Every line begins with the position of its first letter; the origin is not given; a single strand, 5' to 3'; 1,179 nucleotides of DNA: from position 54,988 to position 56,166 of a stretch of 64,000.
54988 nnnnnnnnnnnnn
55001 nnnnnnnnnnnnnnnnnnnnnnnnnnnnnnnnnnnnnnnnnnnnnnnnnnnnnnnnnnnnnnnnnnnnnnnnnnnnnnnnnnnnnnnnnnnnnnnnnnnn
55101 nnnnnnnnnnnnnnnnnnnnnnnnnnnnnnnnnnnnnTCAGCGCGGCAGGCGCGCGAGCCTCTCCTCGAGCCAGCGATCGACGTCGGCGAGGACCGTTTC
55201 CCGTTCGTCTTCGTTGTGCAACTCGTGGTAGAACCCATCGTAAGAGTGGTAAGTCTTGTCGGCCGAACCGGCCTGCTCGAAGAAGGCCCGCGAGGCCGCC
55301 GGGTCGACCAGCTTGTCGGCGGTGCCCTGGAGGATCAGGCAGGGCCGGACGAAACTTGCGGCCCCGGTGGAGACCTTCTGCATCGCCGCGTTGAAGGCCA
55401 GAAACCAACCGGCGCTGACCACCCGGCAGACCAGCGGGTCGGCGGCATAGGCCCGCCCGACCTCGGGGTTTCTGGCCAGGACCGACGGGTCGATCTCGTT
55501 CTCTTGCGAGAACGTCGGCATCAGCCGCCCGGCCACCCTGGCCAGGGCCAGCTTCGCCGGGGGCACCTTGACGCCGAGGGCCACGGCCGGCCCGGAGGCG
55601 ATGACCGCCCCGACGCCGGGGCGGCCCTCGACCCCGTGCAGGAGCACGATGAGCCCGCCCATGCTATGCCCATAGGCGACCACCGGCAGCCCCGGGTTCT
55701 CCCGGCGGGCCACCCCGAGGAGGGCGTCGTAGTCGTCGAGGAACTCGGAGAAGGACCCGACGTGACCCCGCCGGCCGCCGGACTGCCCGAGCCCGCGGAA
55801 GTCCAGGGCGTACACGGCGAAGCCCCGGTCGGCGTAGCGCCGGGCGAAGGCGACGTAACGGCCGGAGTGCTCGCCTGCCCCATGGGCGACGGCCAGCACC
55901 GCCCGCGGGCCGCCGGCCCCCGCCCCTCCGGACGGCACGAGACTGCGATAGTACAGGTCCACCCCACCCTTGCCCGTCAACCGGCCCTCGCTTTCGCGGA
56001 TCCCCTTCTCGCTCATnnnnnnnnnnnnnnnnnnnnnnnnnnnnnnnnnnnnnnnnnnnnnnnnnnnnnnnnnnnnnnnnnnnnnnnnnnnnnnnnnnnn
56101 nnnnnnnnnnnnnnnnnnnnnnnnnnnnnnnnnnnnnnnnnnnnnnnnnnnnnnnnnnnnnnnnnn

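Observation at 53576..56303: Glycerol module with an in-frame-deleted G3P dehydrogenase: relic-lipase-glpK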

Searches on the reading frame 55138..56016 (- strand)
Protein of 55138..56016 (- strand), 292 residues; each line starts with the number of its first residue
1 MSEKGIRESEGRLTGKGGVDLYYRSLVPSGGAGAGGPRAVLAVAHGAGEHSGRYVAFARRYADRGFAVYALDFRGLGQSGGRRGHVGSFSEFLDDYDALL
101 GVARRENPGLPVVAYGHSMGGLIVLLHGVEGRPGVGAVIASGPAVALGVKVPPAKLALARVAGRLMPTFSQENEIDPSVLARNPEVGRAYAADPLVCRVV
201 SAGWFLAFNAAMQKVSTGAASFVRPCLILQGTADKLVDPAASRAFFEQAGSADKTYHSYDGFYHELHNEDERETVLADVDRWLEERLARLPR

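Call 3: search_protein_families(library=pfam, proteins=[window:55138-56016:-], max_evalue=1)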
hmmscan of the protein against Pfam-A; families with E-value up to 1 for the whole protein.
window:55138-56016:- (292 aa): 7 families
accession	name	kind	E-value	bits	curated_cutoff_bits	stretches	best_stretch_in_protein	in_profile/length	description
PF12146.15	Hydrolase_4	-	2.9e-75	253.1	27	1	37-271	3-239/239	Serine aminopeptidase, S33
PF12697.13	Abhydrolase_6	-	2e-15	58.5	26.3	1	43-254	3-193/217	Alpha/beta hydrolase family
PF00561.26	Abhydrolase_1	-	5.8e-14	52.8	25.8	2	43-193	5-147/245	alpha/beta hydrolase fold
PF20408.4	Abhydrolase_11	-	8.2e-06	26.1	27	1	38-128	2-94/193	Alpha/beta hydrolase domain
PF02129.25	Peptidase_S15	-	0.0025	18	23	1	54-143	46-128/262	X-Pro dipeptidyl-peptidase (S15 family)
PF00326.27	Peptidase_S9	-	0.012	15.6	22.6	1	222-287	143-210/213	Prolyl oligopeptidase family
PF20434.5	BD-FAE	-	0.052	13.5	26.8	0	224-247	190-213/215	BD-FAE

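Call 4: search_protein_families(library=ncbifam, proteins=[window:55138-56016:-], max_evalue=1)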
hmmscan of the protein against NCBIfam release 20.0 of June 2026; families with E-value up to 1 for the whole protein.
window:55138-56016:- (292 aa): 14 families
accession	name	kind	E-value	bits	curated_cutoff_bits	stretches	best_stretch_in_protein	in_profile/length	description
NF052543.1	PhlpBipLPA4030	equivalog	6.3e-18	65.1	450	1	37-271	69-297/312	phospholipase BipL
NF008019.0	PRK10749.1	equivalog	1.2e-10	40.9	362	2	40-152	56-173/335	lysophospholipase L2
NF047920.1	lactonase_UilS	equivalog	1.5e-07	31.5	400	2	54-87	41-74/285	UilS family quorum-quenching N-acyl-homoserine lactonase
TIGR03100.1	hydr1_PEP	hypoth_equivalog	9.4e-07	28.4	168.45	1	47-131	40-121/274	hydrolase 1, exosortase A system-associated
TIGR00976.1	CocE_NonD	subfamily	5e-06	25.8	66.3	1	58-143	46-130/550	CocE/NonD family hydrolase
TIGR01607.1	PST-A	paralog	9.4e-06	24.9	218.25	1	59-95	68-107/332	Plasmodium subtelomeric family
NF050089.1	i_nPHAscl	equivalog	0.00037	19.6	300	1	40-125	20-99/288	intracellular short-chain-length polyhydroxyalkanoate depolymerase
NF058544.1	IVPilMotSglTMyx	equivalog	0.00051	19.9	300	1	61-145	59-139/210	type IV pili motility protein SglT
NF041759.1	mac_hydro_EstT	equivalog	0.0036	16.5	450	1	223-278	220-272/278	macrolide hydrolase EstT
NF051487.1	bifunc_PcaCD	exception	0.045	12.8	430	1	37-123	171-251/413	bifunctional 4-carboxymuconolactone decarboxylase/3-oxoadipate enol-lactonase PcaCD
TIGR01836.1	PHA_synth_III_C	subfamily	0.079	11.9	365.3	1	225-286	288-350/350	class III poly(R)-hydroxyalkanoic acid synthase subunit PhaC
NF051441.1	BisHyethTerphBdeA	equivalog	0.08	12.2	520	1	12-139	79-196/305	bis(hydroxyethyl) terephthalate hydrolase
NF050158.1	CarbAnhydGPos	equivalog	0.12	12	250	1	134-162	109-137/172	gamma carbonic anhydrase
NF050058.1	e_dPHAscl_type1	hypoth_equivalog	0.13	11.8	150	0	211-255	167-210/276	extracellular catalytic domain type 1 short-chain-length polyhydroxyalkanoate depolymerase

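Call 9: find_related_loci(query=window:55138-56016:-, collection=genome_contigs, flank=10000)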
Query window:55138-56016:- (292 aa) in genome_contigs; peptide patterns used: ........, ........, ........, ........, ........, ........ (x = any residue, [..] = any of these).
241 stretches matched a pattern; 137 encode a relative of the query (tblastn E <= 1e-3); the best 80 are kept; 80 distinct loci.
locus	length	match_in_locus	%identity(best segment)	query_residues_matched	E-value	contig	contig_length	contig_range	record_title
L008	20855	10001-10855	77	1-287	2e-145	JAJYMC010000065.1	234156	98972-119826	MAG: Bacillota bacterium isolate DBS2-4.bin104 NODE_47_length_234156_cov_2.29283, whole genome shotgun sequence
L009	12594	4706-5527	44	9-283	3e-61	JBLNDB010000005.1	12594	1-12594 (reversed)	MAG: Chloroflexota bacterium isolate MAG110 PRJNA950955_bin19_renamed_4, whole genome shotgun sequence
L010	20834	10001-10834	37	5-287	5e-60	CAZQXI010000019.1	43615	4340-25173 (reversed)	MAG TPA_asm: uncultured Anaerolinea sp. isolate SRP302447_co4_258 genome assembly, contig: NODE_2408_length_43615_cov_17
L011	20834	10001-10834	37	5-287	2e-59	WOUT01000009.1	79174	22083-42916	MAG: Chloroflexi bacterium isolate X2_MetaBAT.11 scaffold_144, whole genome shotgun sequence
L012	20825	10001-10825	38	5-284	2e-59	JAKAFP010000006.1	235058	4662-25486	MAG: Chloroflexi bacterium isolate WY2.bin104 NODE_48_length_235058_cov_4.066253, whole genome shotgun sequence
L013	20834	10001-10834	37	5-287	3e-59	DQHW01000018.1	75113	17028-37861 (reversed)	MAG TPA_asm: Anaerolineaceae bacterium isolate UBA8523 contig_22985, whole genome shotgun sequence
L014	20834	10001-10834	37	5-287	1e-58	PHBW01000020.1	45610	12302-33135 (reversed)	MAG: Chloroflexi bacterium HGW-Chloroflexi-4 08E140C01_z5_2013_Ig3399_v2_scaffold_703, whole genome shotgun sequence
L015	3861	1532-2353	38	8-287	2e-58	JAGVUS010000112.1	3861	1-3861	MAG: Chloroflexota bacterium isolate WAS_Bin_31 WAS_Bin_31_scaffold_13227, whole genome shotgun sequence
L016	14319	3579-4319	41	37-284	2e-56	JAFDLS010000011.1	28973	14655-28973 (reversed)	MAG: Deltaproteobacteria bacterium isolate Meg22_810_Bin_229 Meg22_810_Bin_229_scaffold_4559, whole genome shotgun seque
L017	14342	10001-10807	39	17-289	2e-56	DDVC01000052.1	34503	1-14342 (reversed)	MAG TPA_asm: Bacteroidetes bacterium UBA2322 UBA2322_contig_3425, whole genome shotgun sequence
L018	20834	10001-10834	40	2-284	3e-56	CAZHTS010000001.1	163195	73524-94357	MAG TPA_asm: uncultured Anaerolineaceae bacterium isolate binchicken_co20_77 genome assembly, contig: NODE_220_length_16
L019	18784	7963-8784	39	8-287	2e-55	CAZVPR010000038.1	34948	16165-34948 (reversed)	MAG TPA_asm: uncultured Anaerolineales bacterium isolate SRP077602_co5_498 genome assembly, contig: NODE_6022_length_349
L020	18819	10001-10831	37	6-287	2e-55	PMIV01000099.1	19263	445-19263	MAG: Anaerolineaceae bacterium isolate fen_1049 73.20120600_E3D.174_contig_41386, whole genome shotgun sequence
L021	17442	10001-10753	40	38-289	1e-55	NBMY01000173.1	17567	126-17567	Sphingobacteriales bacterium TSM_CSS 219, whole genome shotgun sequence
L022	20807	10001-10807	38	9-284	1e-54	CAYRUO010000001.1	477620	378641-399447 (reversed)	MAG TPA_asm: uncultured Thermanaerothrix sp. isolate binchicken_co40_18 genome assembly, contig: NODE_12_length_477620_c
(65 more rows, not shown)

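Call 23: find_homologous_proteins(query=L008:8568-10004:+, max_evalue=1e-10)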
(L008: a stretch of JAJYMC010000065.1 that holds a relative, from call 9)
Query L008:8568-10004:+ (478 aa): 5688 proteins with E <= 1e-10 among 8000 candidates; the best 120 are listed.
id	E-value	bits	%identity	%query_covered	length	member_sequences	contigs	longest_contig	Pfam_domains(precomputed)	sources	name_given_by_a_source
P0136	0.0e+0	1020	100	100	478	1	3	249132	PF01266.31,PF13450.13,PF04324.21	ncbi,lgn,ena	-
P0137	9.4e-230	782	79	100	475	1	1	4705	PF01266.31,PF13450.13,PF04324.21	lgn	-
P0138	2.8e-225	767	79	100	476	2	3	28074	PF01266.31,PF04324.21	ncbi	ncbi:MAG: FAD-dependent oxidoreductase [Bacillota bacterium]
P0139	1.7e-188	646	67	100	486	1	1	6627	PF01266.31,PF04324.21,PF01494.26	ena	-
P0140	8.8e-173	594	65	98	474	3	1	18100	PF01266.31,PF04324.21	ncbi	ncbi:MAG TPA: NAD(P)/FAD-dependent oxidoreductase [Bacillota bacterium]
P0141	2.6e-127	444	-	-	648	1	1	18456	PF01266.31,PF07992.21,PF04324.21,PF13738.13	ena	-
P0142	2.2e-117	411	47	96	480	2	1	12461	PF01266.31,PF13450.13,PF07992.21,PF04324.21,PF01494.26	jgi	-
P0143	1.0e-116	409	48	97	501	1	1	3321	PF01266.31,PF04324.21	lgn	-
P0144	6.3e-115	403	48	97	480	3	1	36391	PF01266.31,PF13450.13,PF00890.31,PF07992.21,PF00070.34,PF04324.21,PF01494.26,PF12831.14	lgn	-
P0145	9.5e-115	403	46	96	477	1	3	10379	PF01266.31,PF07992.21,PF04324.21,PF13738.13,PF03486.21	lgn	-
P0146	4.2e-114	400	48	97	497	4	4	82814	PF01266.31,PF04324.21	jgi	jgi:glycerol-3-phosphate dehydrogenase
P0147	7.6e-114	400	44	96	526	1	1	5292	PF01266.31,PF13450.13,PF04324.21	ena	-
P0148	1.9e-113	398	46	97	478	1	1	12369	PF01266.31,PF07992.21,PF04324.21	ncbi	-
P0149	2.5e-113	398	45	97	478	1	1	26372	PF01266.31,PF07992.21,PF04324.21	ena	-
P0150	3.0e-113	398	46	97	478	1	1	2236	PF01266.31,PF04324.21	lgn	-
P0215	2.8e-107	378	41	97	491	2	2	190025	PF01266.31,PF04324.21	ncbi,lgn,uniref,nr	ncbi:glycerol-3-phosphate dehydrogenase [Caminicella sporogenes DSM 14501]|uniref:Glycerol-3-phospha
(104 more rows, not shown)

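Call 24: find_encoding_contigs(protein=P0138, flank=6000, max_places=3)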
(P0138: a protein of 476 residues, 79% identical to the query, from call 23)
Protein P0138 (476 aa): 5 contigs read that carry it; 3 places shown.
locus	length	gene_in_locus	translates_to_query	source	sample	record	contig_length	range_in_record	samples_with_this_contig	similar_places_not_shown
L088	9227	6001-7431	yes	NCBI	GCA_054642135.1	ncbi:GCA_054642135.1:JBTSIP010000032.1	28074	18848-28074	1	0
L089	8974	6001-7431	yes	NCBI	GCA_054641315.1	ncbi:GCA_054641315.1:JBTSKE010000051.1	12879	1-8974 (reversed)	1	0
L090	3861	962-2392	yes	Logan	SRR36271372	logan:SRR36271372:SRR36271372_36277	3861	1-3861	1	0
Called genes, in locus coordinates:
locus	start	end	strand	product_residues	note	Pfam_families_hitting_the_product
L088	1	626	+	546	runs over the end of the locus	PF00753:Lactamase_B, PF12706:Lactamase_B_2, PF22505:RNase_J_b_CASP, PF07521:RMMBL, PF17770:RNase_J_C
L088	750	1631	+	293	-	PF00574:CLP_protease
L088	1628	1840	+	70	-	PF14035:YlzJ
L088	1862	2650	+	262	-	PF02673:BacA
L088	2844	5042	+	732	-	PF13491:FtsK_4TM, PF17854:FtsK_alpha, PF01580:FtsK_SpoIIIE, PF09397:FtsK_gamma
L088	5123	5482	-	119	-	PF10710:DUF2512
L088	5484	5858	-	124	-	PF07561:DUF1540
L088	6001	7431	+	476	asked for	PF01266:DAO, PF04324:Fer2_BFD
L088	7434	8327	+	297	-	PF00561:Abhydrolase_1, PF12146:Hydrolase_4, PF12697:Abhydrolase_6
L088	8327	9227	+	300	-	PF00370:FGGY_N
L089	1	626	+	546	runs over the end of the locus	PF00753:Lactamase_B, PF12706:Lactamase_B_2, PF22505:RNase_J_b_CASP, PF07521:RMMBL, PF17770:RNase_J_C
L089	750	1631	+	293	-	PF00574:CLP_protease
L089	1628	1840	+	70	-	PF14035:YlzJ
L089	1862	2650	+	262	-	PF02673:BacA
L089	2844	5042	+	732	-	PF13491:FtsK_4TM, PF17854:FtsK_alpha, PF01580:FtsK_SpoIIIE, PF09397:FtsK_gamma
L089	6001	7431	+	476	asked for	PF01266:DAO, PF04324:Fer2_BFD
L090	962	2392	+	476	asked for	PF01266:DAO, PF04324:Fer2_BFD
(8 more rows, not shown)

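Call 25: find_encoding_contigs(protein=P0140, flank=6000, max_places=3)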
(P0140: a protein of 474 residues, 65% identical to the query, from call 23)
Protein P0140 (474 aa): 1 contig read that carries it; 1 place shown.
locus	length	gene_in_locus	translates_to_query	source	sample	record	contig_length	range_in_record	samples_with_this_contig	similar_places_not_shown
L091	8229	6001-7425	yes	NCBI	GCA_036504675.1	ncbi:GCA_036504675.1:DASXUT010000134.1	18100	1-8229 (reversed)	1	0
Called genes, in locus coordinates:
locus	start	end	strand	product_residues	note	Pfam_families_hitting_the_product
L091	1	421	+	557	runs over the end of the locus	PF00753:Lactamase_B, PF12706:Lactamase_B_2, PF22505:RNase_J_b_CASP, PF07521:RMMBL, PF17770:RNase_J_C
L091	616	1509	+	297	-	PF00574:CLP_protease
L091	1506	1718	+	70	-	PF14035:YlzJ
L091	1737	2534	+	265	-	PF02673:BacA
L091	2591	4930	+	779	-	PF13491:FtsK_4TM, PF17854:FtsK_alpha, PF01580:FtsK_SpoIIIE, PF12846:AAA_10 (faint), PF09397:FtsK_gamma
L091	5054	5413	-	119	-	PF10710:DUF2512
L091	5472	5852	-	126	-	PF07561:DUF1540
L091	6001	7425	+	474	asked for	PF01266:DAO, PF04324:Fer2_BFD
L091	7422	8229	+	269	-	PF00561:Abhydrolase_1, PF12146:Hydrolase_4, PF12697:Abhydrolase_6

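Call 26: find_encoding_contigs(protein=P0139, flank=6000, max_places=3)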
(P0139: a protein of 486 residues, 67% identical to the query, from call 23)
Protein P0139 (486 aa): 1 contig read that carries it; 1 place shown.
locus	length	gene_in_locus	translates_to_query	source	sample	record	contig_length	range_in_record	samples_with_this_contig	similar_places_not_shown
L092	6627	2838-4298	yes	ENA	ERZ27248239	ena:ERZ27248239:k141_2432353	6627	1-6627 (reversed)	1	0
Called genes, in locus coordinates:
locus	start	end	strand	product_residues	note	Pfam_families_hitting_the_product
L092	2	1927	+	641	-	?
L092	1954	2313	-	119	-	PF10710:DUF2512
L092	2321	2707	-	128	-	PF07561:DUF1540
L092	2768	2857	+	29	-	-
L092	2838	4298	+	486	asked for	PF01266:DAO, PF01494:FAD_binding_3 (faint), PF04324:Fer2_BFD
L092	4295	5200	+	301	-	PF12146:Hydrolase_4, PF20408:Abhydrolase_11 (faint), PF00561:Abhydrolase_1, PF12697:Abhydrolase_6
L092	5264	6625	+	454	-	?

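Call 28: find_encoding_contigs(protein=P0137, flank=6000, max_places=3)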
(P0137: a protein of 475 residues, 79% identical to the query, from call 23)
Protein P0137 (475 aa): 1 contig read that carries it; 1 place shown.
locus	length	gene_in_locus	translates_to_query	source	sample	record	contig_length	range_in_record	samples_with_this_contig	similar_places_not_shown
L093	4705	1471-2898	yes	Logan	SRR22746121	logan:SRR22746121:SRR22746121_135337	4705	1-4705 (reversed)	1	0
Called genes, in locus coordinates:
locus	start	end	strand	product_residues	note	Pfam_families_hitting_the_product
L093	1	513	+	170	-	?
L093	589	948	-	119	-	PF10710:DUF2512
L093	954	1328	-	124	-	PF07561:DUF1540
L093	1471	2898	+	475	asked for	PF01266:DAO, PF13450:NAD_binding_8 (faint), PF04324:Fer2_BFD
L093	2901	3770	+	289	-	PF12146:Hydrolase_4, PF00561:Abhydrolase_1, PF12697:Abhydrolase_6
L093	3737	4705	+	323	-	?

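Call 36: search_protein_families(library=ncbifam, proteins=[L092:2838-4298:+, L008:8568-10004:+], max_evalue=0.00001)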
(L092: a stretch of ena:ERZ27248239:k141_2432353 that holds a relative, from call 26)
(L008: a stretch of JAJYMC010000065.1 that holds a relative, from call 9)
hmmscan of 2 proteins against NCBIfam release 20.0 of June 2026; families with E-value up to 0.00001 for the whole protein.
L092:2838-4298:+ (486 aa): 14 families
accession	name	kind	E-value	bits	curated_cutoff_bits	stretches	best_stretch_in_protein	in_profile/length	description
NF033460.1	glycerol3P_ox_II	equivalog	3e-72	243.8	460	1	15-369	2-360/361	type 2 glycerol-3-phosphate oxidase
NF008726.1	PRK11728.1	equivalog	2.3e-38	132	299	1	16-281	2-269/389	L-2-hydroxyglutarate oxidase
TIGR03377.1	glycerol3P_GlpA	equivalog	3.9e-31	108.2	552.8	2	16-326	1-305/530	anaerobic glycerol-3-phosphate dehydrogenase subunit GlpA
TIGR02352.1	thiamin_ThiO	equivalog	6.6e-27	94.5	250.8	1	17-369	1-347/351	glycine oxidase ThiO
NF008313.0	PRK11101.1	equivalog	3.2e-26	92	425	2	12-327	6-317/548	anaerobic glycerol-3-phosphate dehydrogenase subunit A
TIGR03364.1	HpnW_proposed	hypoth_equivalog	8e-18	64.6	285.1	1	16-162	2-146/365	TIGR03364 family FAD-dependent oxidoreductase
NF002480.1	PRK01747.1-1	equivalog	1.6e-11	43.4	540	1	10-233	241-468/645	bifunctional tRNA (5-methylaminomethyl-2-thiouridine)(34)-methyltransferase MnmC2/FAD-dependent 5-carboxymethylaminomethyl-2-thiouridine(34)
TIGR03197.1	MnmC_Cterm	equivalog_domain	7.1e-11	41.8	174.2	1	16-233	1-219/400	FAD-dependent 5-carboxymethylaminomethyl-2-thiouridine(34) oxidoreductase MnmC1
NF008425.0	PRK11259.1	equivalog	2.9e-10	39.6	257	1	14-351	4-340/377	N-methyl-L-tryptophan oxidase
TIGR01373.1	soxB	subfamily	1e-08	34.5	529.45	1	9-362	25-375/407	sarcosine oxidase subunit beta family protein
NF050086.1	pipecolate_AmaA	exception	2.2e-08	33.2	600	1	11-209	22-229/425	L-pipecolate oxidase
NF001933.0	PRK00711.1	subfamily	8.7e-08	31.6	383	1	17-64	3-51/429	D-amino acid dehydrogenase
TIGR02032.1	GG-red-SF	subfamily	2.4e-06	27.5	158.8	1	15-50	1-36/297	geranylgeranyl reductase family protein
NF004829.0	PRK06183.1-3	subfamily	6.5e-06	25.2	390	0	13-48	7-42/520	bifunctional 3-(3-hydroxy-phenyl)propionate/3-hydroxycinnamic acid hydroxylase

L008:8568-10004:+ (478 aa): 14 families
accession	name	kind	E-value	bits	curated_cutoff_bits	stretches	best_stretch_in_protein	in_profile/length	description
NF033460.1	glycerol3P_ox_II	equivalog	1.7e-72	244.6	460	1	14-366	2-360/361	type 2 glycerol-3-phosphate oxidase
NF008726.1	PRK11728.1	equivalog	8.2e-40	136.8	299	1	15-278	2-268/389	L-2-hydroxyglutarate oxidase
TIGR03377.1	glycerol3P_GlpA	equivalog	4.5e-33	114.6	552.8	2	16-325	2-306/530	anaerobic glycerol-3-phosphate dehydrogenase subunit GlpA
TIGR02352.1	thiamin_ThiO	equivalog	7.2e-27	94.4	250.8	1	17-369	2-350/351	glycine oxidase ThiO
NF008313.0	PRK11101.1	equivalog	1e-26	93.7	425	2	15-326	10-318/548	anaerobic glycerol-3-phosphate dehydrogenase subunit A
TIGR03364.1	HpnW_proposed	hypoth_equivalog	9.3e-19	67.7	285.1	1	15-211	2-193/365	TIGR03364 family FAD-dependent oxidoreductase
TIGR03197.1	MnmC_Cterm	equivalog_domain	2.8e-15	56.3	174.2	1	15-234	1-222/400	FAD-dependent 5-carboxymethylaminomethyl-2-thiouridine(34) oxidoreductase MnmC1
NF002480.1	PRK01747.1-1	equivalog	1.4e-14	53.4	540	1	14-235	249-472/645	bifunctional tRNA (5-methylaminomethyl-2-thiouridine)(34)-methyltransferase MnmC2/FAD-dependent 5-carboxymethylaminomethyl-2-thiouridine(34)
NF008425.0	PRK11259.1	equivalog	1.1e-13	50.9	257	1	14-346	5-338/377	N-methyl-L-tryptophan oxidase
NF050086.1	pipecolate_AmaA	exception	3e-09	36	600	1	13-211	25-233/425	L-pipecolate oxidase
TIGR01373.1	soxB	subfamily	8.5e-08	31.4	529.45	1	12-363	29-379/407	sarcosine oxidase subunit beta family protein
NF001933.0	PRK00711.1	subfamily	2.4e-06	26.8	383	0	17-63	4-51/429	D-amino acid dehydrogenase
NF005612.0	PRK07364.1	equivalog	2.4e-06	26.3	487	1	10-55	15-60/415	FAD-dependent hydroxylase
TIGR02374.1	nitri_red_nirB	equivalog_domain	5.1e-06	25.2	578.35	0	395-462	417-479/794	nitrite reductase large subunit NirB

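Call 37: search_solved_structures(query=L008:8568-10004:+, max_evalue=0.001)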
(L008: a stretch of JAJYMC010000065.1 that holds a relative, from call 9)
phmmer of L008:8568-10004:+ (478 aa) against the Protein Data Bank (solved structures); distinct sequences matched with E-value up to 0.001: 18.
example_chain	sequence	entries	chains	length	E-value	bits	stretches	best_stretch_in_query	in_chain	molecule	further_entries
4x9m_A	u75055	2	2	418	2.4e-41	145.7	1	15-369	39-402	L-alpha-glycerophosphate oxidase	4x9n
3dme_A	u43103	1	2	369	1.9e-25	93.3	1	14-362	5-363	conserved exported protein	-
8w75_D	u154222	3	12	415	7.4e-22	81.4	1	14-278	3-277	FI05204p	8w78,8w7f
4ysh_A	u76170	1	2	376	1.1e-13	54.5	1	14-357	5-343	Glycine oxidase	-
4p9s_A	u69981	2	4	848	2.3e-12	50.2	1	2-223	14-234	Dimethylglycine dehydrogenase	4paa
4pab_A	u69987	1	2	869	8.8e-12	48.2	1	2-223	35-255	Dimethylglycine dehydrogenase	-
5l46_A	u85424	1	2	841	1.7e-11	47.3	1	8-223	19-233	Dimethylglycine dehydrogenase, mitochondrial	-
7cyx_A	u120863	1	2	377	1.3e-10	44.4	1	14-369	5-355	Glycine oxidase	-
1y56_B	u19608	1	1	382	2.6e-10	43.4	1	16-374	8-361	sarcosine oxidase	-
3if9_A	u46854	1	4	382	1.8e-08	37.4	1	14-216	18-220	Glycine oxidase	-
3nyc_A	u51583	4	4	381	2.2e-08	37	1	11-366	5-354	D-Arginine Dehydrogenase | FAD-dependent catabolic D-arginine dehydrogenase, DauA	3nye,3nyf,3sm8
9woz_A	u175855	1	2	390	2.5e-08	36.9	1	14-215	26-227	Glycine oxidase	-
1ryi_A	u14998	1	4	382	2.5e-08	36.8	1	14-216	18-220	GLYCINE OXIDASE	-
1ng3_A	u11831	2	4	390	2.7e-08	36.7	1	14-215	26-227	Glycine oxidase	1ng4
6p9d_A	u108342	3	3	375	5.2e-08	35.8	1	15-371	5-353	FAD-dependent catabolic D-arginine dehydrogenase DauA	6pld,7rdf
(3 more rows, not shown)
